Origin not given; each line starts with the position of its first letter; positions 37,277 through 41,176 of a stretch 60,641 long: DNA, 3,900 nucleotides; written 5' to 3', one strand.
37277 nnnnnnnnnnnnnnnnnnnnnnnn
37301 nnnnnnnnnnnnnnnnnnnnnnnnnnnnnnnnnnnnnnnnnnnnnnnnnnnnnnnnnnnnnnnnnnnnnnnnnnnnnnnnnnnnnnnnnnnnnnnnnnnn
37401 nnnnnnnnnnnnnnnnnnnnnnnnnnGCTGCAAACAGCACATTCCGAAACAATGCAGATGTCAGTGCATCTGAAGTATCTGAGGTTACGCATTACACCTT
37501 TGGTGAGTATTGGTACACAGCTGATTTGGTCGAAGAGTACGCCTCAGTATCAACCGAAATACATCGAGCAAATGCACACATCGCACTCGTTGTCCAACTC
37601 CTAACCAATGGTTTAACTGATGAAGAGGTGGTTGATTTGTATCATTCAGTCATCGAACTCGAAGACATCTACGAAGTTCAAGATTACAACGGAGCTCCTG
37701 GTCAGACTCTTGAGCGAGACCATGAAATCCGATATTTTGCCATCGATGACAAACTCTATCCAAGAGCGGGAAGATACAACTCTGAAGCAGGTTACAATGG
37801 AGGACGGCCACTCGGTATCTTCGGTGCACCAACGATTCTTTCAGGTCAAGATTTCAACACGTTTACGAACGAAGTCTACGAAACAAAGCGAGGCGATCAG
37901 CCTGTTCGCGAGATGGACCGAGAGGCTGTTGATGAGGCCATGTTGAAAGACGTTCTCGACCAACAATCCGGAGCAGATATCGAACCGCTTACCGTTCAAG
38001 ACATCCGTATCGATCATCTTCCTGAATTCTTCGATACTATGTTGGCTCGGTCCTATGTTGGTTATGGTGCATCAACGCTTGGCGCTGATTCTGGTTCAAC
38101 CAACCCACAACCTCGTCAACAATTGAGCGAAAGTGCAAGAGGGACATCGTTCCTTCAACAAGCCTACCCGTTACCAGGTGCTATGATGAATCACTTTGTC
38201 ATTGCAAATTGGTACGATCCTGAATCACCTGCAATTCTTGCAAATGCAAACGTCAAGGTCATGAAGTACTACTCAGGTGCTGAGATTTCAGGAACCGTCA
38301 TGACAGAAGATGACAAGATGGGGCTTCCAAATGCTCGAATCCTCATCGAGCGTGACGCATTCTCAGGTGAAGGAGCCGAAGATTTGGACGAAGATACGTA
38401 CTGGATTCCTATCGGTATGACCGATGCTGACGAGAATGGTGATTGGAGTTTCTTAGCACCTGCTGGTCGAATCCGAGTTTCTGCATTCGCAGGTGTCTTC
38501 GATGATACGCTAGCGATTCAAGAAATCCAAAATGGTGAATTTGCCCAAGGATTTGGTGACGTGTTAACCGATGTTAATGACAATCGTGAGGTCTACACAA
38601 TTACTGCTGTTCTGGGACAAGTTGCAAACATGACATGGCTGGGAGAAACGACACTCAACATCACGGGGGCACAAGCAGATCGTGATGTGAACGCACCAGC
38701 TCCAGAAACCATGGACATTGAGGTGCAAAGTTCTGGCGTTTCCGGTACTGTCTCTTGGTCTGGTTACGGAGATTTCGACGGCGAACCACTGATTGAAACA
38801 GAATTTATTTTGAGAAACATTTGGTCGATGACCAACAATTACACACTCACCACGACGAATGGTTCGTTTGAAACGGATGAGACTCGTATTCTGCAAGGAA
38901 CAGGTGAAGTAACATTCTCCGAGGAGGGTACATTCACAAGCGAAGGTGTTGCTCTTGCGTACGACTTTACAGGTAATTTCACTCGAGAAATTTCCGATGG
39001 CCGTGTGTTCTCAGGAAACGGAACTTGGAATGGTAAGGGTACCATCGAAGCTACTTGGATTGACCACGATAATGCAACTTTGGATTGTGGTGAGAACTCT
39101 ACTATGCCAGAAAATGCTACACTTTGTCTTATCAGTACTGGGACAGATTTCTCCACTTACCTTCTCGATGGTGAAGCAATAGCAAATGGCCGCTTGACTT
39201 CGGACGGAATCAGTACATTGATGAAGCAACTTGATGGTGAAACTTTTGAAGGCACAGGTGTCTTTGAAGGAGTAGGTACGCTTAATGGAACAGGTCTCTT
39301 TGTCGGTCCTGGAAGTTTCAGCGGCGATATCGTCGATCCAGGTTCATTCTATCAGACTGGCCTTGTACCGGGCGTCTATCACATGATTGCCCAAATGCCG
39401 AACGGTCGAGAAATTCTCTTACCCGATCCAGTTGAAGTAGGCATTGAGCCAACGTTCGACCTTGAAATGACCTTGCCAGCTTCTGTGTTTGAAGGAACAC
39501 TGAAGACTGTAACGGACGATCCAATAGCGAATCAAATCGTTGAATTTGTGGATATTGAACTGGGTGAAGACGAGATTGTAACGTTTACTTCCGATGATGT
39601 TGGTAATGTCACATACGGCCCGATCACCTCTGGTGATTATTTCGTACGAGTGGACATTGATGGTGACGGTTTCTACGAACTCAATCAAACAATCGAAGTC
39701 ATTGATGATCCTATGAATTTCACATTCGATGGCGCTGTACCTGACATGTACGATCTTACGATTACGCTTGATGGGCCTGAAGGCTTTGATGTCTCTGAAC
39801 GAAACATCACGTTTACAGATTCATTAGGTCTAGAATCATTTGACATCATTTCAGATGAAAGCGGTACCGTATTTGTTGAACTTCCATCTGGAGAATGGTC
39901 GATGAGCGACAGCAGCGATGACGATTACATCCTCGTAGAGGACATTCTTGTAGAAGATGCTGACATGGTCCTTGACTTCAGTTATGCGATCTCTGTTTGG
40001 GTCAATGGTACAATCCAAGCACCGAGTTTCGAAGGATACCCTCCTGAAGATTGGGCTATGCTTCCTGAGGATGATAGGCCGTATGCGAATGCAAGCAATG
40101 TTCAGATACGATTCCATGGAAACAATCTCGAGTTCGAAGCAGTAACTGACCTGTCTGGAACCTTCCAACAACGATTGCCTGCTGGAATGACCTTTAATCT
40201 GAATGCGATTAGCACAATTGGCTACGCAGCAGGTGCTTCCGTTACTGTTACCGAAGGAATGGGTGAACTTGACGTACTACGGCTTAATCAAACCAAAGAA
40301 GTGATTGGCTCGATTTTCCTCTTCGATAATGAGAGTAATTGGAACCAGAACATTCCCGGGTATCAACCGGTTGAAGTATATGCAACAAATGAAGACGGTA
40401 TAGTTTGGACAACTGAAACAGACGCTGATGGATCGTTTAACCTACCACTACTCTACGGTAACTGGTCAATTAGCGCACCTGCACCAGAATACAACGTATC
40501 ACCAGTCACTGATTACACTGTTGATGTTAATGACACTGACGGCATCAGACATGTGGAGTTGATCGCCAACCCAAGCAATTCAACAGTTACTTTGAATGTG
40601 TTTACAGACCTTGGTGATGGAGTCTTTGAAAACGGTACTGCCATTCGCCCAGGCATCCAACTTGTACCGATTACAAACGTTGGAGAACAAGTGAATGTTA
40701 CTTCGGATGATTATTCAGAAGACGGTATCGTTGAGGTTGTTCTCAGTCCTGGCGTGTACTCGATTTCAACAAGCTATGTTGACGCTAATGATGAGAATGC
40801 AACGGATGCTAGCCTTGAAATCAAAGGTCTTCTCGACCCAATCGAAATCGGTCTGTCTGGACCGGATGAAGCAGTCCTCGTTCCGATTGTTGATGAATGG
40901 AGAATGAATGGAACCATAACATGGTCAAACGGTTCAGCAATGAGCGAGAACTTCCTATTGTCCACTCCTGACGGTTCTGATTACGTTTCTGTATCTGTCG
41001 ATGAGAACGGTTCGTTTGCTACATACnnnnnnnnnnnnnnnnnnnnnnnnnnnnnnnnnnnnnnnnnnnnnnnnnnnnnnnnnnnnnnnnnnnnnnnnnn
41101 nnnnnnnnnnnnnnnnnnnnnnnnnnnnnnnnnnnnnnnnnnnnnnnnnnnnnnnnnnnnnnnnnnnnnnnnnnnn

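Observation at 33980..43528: A ~3,180-residue AglB: oligosaccharyltransferase embedded in a giant doubly anchored surface protein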

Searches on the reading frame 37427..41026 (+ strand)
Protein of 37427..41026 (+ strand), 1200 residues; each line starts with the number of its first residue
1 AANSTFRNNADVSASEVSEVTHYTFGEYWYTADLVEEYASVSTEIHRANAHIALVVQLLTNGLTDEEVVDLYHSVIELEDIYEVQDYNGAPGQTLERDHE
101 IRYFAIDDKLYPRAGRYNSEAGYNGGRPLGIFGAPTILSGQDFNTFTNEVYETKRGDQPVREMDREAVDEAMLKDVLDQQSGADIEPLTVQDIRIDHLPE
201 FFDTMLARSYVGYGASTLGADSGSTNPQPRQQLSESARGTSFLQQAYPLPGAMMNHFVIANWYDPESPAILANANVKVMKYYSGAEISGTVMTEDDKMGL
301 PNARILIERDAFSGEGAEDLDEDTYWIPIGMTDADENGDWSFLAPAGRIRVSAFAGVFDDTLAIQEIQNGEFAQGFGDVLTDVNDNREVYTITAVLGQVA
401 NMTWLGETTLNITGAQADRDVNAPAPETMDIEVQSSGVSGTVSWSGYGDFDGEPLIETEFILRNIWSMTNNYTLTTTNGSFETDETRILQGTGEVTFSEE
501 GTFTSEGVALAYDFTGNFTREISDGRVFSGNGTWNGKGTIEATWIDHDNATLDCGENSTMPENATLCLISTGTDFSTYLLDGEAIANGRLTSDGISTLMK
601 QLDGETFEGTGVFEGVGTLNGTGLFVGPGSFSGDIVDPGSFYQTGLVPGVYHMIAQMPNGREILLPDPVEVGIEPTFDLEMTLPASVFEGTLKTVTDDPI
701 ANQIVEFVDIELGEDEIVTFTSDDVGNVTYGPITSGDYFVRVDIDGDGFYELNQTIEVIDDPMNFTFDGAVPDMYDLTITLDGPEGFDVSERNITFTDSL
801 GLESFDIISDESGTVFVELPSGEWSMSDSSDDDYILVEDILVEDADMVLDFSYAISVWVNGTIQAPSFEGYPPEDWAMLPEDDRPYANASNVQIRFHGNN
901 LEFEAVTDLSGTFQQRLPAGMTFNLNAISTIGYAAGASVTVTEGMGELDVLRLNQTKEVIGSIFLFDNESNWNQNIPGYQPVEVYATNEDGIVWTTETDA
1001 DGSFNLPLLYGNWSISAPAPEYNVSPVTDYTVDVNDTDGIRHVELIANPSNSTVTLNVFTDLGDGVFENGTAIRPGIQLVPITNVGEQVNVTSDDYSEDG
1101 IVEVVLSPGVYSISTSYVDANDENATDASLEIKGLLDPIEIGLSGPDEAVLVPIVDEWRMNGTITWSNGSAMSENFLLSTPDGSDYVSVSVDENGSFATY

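Call 66: predict_structure(alignment_id=A2)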
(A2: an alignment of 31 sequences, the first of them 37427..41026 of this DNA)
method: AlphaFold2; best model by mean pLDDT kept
length: 1200 residues; sequences in the alignment: 31
mean_pLDDT: 54.7   pTM: 0.36
mean pLDDT of the five models: 54.7, 54.0, 51.4, 50.7, 49.8
residues with pLDDT >= 90: 25; 70-90: 426; 50-70: 203; < 50: 546
segments of 3 or more residues with pLDDT < 50: 1-35, 37-148, 195-287, 293-295, 311-330, 344-349, 355-526, 592-684
pLDDT, mean of each block of 10 residues (from residue 1): 23 28 33 44 39 41 35 39 38 36 23 23 23 27 43 59 66 70 57 46 29 21 22 23 23 20 26 22 41 50 55 32 41 61 50 45 39 32 28 32 33 31 28 21 25 32 29 23 24 27 28 26 40 60 61 66 72 73 62 35 29 26 24 24 28 40 35 25 59 80 82 76 82 76 68 73 75 78 74 81 78 80 76 71 61 70 84 76 82 85 86 85 87 85 82 87 84 76 88 88 89 87 86 76 86 84 63 80 79 83 86 78 65 78 77 70 76 68 65 71
secondary structure, 60 per line:
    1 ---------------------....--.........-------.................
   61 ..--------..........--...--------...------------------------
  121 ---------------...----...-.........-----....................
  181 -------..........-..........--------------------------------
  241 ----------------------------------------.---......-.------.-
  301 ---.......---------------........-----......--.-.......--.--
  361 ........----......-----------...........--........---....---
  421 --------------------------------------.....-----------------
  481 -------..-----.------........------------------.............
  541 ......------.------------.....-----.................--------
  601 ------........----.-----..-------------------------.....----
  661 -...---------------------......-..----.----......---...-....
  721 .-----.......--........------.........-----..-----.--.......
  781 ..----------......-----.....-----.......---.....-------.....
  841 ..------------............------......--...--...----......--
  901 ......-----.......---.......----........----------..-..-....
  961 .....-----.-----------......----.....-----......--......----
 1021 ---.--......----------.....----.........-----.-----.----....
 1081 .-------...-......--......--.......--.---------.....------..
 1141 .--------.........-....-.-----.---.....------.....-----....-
elements in order (helices of 4 or more, strands of 3 or more residues): E22-25 E28-31 H32-36 H44-62 H71-80 E83-85 E94-96 E147-155 E161-164 H165-180 E188-197 H199-208 E285-290 E304-310 E326-333 E339-344 E349-355 H361-368 H373-378 H390-399 E403-410 H414-417 E459-463 E502-509 E528-546 E566-570 E576-592 E607-614 E652-656 E662-664 E686-691 E704-709 E717-721 E727-733 E736-743 E750-758 E774-782 E793-798 E804-808 E814-820 E824-828 E836-842 E855-866 H873-878 E886-888 E893-898 E901-906 E912-918 E922-928 E933-940 E957-965 E983-988 E993-997 E1003-1008 E1011-1016 E1027-1032 E1043-1047 E1052-1060 E1077-1081 E1089-1091 E1096-1098 E1101-1106 E1109-1115 E1128-1132 E1139-1141 E1150-1158 E1160-1163 E1175-1179 E1186-1190 E1196-1199

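Call 68: fold_search(model_id=the predicted structure, library=pdb)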
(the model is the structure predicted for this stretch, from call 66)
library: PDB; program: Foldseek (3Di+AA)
matches with E <= 10: 936; with E <= 0.001: 70
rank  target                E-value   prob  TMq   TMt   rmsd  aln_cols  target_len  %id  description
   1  6fwv_A                4.8e-11  1.00  0.12  0.23  36.4       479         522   13  The Bacillus anthracis TIE protein (released 2018-08-08)
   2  6fwv_B                1.1e-10  1.00  0.11  0.22  38.5       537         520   12  The Bacillus anthracis TIE protein (released 2018-08-08)
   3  6m48_B                1.1e-07  1.00  0.10  0.13  30.8       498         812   11  Crystal structure of pilus adhesin, SpaC from Lactobacillus rhamnosus GG - P21212 form (released 2020-07-29)
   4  6m48_A                1.2e-07  1.00  0.10  0.14  32.1       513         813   11  Crystal structure of pilus adhesin, SpaC from Lactobacillus rhamnosus GG - P21212 form (released 2020-07-29)
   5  4oq1                  1.3e-07  1.00  0.09  0.22  17.6       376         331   14  Structure of the Streptococcal ancillary pilin (released 2014-04-23)
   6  1d2p                  8.7e-07  1.00  0.07  0.17  23.0       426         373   10  CRYSTAL STRUCTURE OF TWO B REPEAT UNITS (B1B2) OF THE COLLAGEN BINDING PROTEIN (CNA) OF STAPHYLOCOCCUS AUREUS (released 2000-09-27)
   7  6m3y                  2.0e-06  1.00  0.09  0.12  29.7       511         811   12  Crystal structure of pilus adhesin, SpaC from Lactobacillus rhamnosus GG - open conformation (released 2020-07-29)
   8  6xi3                  2.1e-06  0.95  0.06  0.11  28.2       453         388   11  Crystal structure of tetra-tandem repeat in extending region of large adhesion protein (released 2020-10-14)
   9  8f70                  3.1e-06  0.98  0.07  0.13  38.7       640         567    8  Identification of an Immunodominant region on a Group A Streptococcus T-antigen Reveals Temperature-Dependent Motion in  (released 2023-03-08)
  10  3rkp_A                5.8e-06  1.00  0.06  0.19  24.2       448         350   10  Crystal structure of BcpA*(D312A), the major pilin subunit of Bacillus cereus (released 2012-05-30)
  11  3kpt_A                7.3e-06  1.00  0.06  0.20  24.8       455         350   10  Crystal structure of BcpA, the major pilin subunit of Bacillus cereus (released 2009-11-24)
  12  10ps                  7.6e-06  1.00  0.10  0.18  26.5       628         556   10  Crystal structure of SdrD A2-A3-B1-B2 domains from Staphylococcus aureus JH1 (released 2026-02-11)
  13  3kpt_B                8.4e-06  1.00  0.06  0.18  23.3       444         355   11  Crystal structure of BcpA, the major pilin subunit of Bacillus cereus (released 2009-11-24)
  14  7u8t_B                8.8e-06  0.98  0.08  0.12  21.5       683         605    8  Vps13 adaptor binding domain in complex with Mcp1 PxP motif peptide (released 2022-03-30)
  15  7q5z                  1.3e-05  0.57  0.06  0.06  46.9      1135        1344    9  Cryo-EM structure of native human A2ML1 (released 2022-04-20)
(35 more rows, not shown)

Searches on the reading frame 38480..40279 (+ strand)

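Call 14: search_protein_families(library=pfam, proteins=[window:38480-40279:+], max_evalue=10)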
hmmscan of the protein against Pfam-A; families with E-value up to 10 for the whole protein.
window:38480-40279:+ (600 aa): 2 families
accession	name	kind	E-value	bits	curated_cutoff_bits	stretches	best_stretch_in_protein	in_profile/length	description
PF13620.12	CarboxypepD_reg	-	6.1e-08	33.3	32.3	2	537-593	16-72/82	Carboxypeptidase regulatory-like domain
PF17802.7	SpaA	-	0.052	14.1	23.1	0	365-390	32-57/91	Prealbumin-like fold domain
